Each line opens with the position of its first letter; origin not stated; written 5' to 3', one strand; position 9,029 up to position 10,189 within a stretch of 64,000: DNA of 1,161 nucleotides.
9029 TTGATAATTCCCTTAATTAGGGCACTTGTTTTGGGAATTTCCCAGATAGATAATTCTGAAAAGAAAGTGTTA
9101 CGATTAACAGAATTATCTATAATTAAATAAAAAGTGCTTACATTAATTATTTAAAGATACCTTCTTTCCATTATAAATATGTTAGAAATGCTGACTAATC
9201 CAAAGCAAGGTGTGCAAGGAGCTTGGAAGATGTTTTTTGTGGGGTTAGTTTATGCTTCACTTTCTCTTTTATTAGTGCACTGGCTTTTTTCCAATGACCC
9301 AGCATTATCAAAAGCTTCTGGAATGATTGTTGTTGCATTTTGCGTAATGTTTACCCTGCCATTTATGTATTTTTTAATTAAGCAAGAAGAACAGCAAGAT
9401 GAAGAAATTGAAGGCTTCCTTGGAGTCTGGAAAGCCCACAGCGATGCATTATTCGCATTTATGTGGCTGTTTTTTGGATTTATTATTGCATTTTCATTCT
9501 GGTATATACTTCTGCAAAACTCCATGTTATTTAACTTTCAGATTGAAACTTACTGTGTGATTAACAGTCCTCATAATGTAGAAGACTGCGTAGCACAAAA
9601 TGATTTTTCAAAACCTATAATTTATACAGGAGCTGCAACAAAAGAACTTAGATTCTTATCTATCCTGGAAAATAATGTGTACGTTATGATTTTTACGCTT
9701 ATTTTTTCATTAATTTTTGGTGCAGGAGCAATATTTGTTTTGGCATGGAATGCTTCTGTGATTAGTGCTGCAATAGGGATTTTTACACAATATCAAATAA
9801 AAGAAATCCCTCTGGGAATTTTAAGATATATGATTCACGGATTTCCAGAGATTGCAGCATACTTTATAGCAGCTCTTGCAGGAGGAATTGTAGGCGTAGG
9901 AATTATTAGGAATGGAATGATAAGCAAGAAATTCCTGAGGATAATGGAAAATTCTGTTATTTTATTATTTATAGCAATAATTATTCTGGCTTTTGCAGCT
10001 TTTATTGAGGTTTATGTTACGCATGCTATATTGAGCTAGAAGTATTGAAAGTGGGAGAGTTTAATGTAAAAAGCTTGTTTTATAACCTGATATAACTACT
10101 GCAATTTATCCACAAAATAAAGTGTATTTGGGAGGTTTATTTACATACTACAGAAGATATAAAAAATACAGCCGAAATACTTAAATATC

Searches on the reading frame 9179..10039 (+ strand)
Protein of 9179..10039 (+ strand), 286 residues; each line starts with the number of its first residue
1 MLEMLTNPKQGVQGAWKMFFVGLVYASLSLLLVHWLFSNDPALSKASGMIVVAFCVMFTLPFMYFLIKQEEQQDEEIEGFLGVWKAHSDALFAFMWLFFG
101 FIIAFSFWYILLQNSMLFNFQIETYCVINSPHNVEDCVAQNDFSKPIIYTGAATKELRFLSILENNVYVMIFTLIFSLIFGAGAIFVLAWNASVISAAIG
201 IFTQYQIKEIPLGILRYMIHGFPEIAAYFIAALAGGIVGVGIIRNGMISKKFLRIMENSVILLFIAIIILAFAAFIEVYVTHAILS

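Call 38: search_protein_families(library=pfam, proteins=[window:9179-10039:+], max_evalue=0.001)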
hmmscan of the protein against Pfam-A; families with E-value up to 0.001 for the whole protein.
window:9179-10039:+ (286 aa): 1 family
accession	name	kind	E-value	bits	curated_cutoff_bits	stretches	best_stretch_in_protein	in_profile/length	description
PF01944.22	SpoIIM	-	1.7e-12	48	26.9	1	97-281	3-162/163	Stage II sporulation protein M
